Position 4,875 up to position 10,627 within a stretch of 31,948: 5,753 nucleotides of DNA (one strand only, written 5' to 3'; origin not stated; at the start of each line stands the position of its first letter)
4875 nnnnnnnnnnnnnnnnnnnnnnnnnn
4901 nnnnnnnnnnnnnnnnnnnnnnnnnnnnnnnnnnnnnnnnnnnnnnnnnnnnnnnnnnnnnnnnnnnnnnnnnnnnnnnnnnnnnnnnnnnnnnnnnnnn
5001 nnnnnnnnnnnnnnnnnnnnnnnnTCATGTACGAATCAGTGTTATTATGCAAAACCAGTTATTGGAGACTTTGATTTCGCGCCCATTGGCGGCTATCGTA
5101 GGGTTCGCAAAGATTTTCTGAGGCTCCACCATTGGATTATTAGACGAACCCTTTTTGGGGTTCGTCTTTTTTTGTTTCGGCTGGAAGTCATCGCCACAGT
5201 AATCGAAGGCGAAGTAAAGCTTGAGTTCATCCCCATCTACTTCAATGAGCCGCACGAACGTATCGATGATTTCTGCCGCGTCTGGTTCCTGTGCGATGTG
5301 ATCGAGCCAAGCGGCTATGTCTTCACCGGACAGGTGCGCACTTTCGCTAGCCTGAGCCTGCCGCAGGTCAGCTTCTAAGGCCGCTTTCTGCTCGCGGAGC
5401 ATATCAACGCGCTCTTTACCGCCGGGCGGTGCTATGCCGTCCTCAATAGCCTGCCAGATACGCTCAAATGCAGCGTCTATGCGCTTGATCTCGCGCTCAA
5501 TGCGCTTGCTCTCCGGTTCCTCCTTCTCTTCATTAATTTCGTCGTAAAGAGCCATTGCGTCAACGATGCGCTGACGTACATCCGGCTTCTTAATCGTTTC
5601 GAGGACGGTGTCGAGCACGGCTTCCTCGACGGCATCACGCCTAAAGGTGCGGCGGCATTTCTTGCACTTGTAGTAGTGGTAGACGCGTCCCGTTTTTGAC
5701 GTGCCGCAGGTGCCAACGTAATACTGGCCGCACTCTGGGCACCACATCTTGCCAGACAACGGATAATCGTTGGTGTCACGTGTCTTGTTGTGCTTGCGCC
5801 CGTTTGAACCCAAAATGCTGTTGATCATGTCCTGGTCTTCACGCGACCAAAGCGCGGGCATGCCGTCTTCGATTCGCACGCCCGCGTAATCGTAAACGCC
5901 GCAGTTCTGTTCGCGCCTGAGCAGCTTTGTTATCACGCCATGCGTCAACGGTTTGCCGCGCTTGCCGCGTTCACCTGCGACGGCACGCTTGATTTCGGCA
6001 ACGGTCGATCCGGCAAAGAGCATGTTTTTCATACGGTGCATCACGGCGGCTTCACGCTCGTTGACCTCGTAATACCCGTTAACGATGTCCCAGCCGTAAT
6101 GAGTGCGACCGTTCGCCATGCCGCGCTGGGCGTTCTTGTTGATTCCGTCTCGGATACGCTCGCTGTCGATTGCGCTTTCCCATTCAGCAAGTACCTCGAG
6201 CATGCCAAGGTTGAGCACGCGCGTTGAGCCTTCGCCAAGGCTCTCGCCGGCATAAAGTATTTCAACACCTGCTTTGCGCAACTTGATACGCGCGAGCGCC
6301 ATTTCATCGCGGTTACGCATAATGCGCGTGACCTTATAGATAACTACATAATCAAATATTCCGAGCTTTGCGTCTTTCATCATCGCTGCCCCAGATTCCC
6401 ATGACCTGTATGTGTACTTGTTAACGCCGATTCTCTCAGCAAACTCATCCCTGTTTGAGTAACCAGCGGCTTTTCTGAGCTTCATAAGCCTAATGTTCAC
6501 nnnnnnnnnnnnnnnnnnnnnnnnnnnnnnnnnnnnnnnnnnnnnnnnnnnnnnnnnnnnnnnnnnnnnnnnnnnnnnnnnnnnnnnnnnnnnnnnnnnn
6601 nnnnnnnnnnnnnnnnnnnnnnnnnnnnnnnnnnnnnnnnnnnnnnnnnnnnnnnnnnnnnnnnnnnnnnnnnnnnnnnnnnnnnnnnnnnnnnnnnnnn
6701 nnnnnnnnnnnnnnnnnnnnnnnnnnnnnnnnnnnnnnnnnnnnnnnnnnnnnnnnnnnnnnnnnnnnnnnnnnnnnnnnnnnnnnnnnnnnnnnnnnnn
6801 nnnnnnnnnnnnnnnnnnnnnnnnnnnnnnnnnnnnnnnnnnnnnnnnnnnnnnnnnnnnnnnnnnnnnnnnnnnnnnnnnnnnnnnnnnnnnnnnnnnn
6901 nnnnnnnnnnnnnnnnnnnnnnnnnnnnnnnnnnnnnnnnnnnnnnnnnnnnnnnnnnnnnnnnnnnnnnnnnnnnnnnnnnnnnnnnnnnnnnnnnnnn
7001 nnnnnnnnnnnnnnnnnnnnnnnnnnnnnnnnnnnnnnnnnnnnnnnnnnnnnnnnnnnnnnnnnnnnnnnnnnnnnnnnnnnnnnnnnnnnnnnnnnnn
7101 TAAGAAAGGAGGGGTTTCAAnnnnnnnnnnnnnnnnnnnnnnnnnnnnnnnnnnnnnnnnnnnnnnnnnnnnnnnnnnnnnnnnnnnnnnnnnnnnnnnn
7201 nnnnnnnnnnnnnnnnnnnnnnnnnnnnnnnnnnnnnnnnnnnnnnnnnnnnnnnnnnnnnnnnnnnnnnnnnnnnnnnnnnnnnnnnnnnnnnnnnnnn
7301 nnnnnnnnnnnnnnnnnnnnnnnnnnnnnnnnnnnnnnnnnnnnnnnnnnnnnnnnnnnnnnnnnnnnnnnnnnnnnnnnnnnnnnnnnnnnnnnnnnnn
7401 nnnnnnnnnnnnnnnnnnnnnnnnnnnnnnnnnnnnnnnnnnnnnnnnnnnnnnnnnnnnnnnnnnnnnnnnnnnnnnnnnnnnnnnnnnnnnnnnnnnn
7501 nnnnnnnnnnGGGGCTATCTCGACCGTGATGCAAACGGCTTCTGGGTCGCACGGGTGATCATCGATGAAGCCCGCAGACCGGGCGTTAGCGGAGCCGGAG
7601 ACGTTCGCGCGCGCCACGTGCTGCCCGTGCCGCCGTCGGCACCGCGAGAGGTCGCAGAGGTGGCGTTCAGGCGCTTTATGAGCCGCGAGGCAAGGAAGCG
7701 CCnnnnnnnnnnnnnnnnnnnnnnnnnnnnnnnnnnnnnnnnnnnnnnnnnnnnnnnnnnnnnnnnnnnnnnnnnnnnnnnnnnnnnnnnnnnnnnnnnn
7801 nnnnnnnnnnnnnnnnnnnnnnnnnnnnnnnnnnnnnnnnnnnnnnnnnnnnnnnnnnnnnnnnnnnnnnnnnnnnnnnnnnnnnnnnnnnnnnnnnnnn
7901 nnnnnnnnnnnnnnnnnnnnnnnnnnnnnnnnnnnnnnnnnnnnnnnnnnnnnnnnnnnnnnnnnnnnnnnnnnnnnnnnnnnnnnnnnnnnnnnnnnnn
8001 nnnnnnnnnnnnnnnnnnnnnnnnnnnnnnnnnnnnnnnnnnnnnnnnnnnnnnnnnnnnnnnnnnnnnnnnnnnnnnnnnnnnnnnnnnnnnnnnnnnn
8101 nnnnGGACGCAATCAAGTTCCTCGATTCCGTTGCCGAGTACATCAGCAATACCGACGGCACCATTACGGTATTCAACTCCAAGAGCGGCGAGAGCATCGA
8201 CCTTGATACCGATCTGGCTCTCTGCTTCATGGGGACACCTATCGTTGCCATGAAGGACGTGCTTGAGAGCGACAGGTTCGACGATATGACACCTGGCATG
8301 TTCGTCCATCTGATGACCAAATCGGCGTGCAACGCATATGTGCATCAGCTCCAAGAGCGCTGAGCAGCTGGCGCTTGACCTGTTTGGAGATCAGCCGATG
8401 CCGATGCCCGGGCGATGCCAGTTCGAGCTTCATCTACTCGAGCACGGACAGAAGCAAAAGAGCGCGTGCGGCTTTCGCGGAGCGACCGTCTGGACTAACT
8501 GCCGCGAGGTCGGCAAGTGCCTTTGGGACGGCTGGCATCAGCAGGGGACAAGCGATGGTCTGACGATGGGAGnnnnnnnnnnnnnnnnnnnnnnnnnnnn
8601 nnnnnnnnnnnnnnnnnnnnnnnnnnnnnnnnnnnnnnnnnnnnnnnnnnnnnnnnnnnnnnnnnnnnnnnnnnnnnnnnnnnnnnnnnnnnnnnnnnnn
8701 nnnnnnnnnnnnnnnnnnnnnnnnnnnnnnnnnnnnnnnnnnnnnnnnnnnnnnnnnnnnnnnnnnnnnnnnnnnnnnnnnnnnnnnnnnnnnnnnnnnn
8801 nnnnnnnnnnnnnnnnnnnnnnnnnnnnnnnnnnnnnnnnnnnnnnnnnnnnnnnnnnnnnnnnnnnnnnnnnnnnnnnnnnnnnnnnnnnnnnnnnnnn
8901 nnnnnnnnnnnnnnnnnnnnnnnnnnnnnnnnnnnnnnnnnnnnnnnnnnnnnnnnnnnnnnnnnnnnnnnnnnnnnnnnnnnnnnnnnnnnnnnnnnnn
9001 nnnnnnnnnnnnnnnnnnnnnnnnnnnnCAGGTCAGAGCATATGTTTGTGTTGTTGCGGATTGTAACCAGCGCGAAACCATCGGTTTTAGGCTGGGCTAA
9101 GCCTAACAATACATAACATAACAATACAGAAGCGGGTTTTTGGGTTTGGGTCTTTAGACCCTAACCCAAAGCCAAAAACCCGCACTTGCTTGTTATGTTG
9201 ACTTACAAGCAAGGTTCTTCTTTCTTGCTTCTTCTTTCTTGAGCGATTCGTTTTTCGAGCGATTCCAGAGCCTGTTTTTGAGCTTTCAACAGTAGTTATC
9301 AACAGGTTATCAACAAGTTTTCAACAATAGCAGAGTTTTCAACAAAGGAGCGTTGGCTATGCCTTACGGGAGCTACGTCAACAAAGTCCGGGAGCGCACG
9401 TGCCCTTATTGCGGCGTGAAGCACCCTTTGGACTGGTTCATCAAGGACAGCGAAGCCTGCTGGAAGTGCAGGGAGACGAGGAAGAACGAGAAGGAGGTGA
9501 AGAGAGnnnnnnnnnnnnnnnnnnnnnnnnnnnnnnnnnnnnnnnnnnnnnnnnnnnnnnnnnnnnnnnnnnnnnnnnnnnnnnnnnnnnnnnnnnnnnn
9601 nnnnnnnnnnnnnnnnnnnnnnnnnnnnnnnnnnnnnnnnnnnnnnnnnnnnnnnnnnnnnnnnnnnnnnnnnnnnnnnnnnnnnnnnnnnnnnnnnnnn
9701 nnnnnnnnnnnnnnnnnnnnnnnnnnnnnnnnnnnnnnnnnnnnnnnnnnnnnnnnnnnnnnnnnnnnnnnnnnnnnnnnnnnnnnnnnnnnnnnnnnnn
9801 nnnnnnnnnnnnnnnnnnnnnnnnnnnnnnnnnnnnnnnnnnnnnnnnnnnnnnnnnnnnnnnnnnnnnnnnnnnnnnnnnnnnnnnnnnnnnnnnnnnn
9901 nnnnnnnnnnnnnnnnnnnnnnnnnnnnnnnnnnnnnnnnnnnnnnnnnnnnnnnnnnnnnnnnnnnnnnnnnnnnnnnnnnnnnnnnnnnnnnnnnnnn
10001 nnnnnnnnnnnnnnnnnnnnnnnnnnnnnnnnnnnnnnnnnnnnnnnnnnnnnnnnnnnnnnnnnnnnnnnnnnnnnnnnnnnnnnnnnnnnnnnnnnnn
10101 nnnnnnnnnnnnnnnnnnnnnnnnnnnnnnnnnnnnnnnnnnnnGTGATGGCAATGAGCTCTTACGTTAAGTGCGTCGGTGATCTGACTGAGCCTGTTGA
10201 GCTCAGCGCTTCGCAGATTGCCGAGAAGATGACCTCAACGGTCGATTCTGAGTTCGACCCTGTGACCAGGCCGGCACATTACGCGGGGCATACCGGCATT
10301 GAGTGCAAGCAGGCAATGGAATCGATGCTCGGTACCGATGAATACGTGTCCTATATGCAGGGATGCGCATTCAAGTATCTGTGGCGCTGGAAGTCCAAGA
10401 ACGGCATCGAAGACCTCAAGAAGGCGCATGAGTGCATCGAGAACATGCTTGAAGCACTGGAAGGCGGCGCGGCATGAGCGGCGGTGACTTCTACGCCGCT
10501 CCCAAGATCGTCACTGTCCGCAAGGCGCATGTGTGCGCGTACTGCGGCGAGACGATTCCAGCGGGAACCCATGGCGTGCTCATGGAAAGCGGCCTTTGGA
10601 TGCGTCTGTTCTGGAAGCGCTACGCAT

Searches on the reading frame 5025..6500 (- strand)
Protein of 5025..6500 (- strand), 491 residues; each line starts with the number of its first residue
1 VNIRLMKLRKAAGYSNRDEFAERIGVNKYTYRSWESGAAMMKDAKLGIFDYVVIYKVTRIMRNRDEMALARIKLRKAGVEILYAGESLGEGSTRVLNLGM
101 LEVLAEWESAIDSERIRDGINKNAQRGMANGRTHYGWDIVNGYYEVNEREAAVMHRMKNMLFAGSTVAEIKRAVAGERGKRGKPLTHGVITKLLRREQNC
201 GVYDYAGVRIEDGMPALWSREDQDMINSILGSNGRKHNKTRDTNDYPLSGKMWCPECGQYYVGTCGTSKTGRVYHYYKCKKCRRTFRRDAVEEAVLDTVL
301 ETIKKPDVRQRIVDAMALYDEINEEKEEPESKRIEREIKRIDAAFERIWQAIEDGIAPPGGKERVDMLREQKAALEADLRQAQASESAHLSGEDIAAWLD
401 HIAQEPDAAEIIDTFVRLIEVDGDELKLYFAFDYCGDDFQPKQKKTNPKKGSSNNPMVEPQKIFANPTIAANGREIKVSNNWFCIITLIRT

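Call 7: search_protein_families(library=pfam, proteins=[window:5025-6500:-], max_evalue=0.01)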
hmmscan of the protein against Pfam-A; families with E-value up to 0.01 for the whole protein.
window:5025-6500:- (491 aa): 6 families
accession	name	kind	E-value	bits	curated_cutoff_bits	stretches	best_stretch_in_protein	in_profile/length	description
PF00239.26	Resolvase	-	2.1e-09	38.1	23.3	1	38-128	53-144/145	Resolvase, N terminal domain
PF13408.12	Zn_ribbon_recom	-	7e-07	30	25.3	1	247-299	1-57/58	Recombinase zinc beta ribbon domain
PF01381.28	HTH_3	-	0.00067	20.1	23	1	5-37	1-32/55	Helix-turn-helix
PF13560.12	HTH_31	-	0.00081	20.1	27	0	4-39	5-39/64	Helix-turn-helix domain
PF12844.13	HTH_19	-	0.00099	19.4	30.2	1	3-41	2-39/64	Helix-turn-helix domain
PF07508.19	Recombinase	-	0.0012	19.5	21.1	1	149-230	2-99/102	Recombinase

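Call 8: search_protein_families(library=ncbifam, proteins=[window:5025-6500:-], max_evalue=0.01)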
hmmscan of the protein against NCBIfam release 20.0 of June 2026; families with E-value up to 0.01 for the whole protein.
window:5025-6500:- (491 aa): 4 families
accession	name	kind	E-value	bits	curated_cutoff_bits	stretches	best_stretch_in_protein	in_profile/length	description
NF041201.1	recomb_XisF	equivalog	1.7e-15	57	375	2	215-341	260-386/465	fdxN element excision recombinase XisF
NF047343.1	SCCmet_CcrB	equivalog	3.5e-14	52.4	900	2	14-197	43-230/542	cassette chromosome recombinase CcrB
NF047344.1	SCCmet_CcrA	equivalog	2.2e-08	33.6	700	1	47-337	64-349/442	cassette chromosome recombinase CcrA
NF047912.1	ECs_2282_CxxC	subfamily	0.0069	16.3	37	0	252-303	3-54/60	ECs_2282 family putative zinc-binding protein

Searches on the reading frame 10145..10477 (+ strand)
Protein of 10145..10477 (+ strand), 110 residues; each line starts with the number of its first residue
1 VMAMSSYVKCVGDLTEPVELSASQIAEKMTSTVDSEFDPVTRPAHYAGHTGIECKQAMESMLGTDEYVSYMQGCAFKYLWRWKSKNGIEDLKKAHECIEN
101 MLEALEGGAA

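Call 28: search_protein_families(library=phrogs, proteins=[window:10145-10477:+], max_evalue=0.001)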
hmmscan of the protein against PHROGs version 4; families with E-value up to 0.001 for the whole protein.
window:10145-10477:+ (110 aa): 13 families
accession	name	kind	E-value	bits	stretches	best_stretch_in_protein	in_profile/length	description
phrog_1689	-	other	8.4e-22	79.2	1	27-106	153-235/243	nucleotide kinase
phrog_236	-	other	4.4e-21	77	1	26-108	227-308/431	nucleotide kinase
phrog_23238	-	unknown function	7.8e-19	69.2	1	33-106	120-194/196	-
phrog_4897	-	other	1.3e-16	62.3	1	23-107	97-182/186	kinase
phrog_11324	-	other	2.6e-12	48.5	1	36-106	7-72/139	nucleotide kinase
phrog_4943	-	unknown function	7e-12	47.1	1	30-105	81-159/166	-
phrog_10602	-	other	1.2e-09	39.4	1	33-106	92-164/168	nucleotide kinase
phrog_2781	-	unknown function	2e-09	38.9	1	22-100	159-239/253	-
phrog_2585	-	other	2.9e-08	35.3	1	11-95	65-157/175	nucleotide kinase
phrog_4824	-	unknown function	5.5e-08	33.9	1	63-102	21-60/128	-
phrog_5839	-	unknown function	1.6e-07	32.4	1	67-104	27-66/128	-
phrog_4472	-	other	7e-05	23.7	1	38-107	12-79/100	nucleotide kinase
phrog_11450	-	unknown function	0.00072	19.6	1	27-106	313-389/394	-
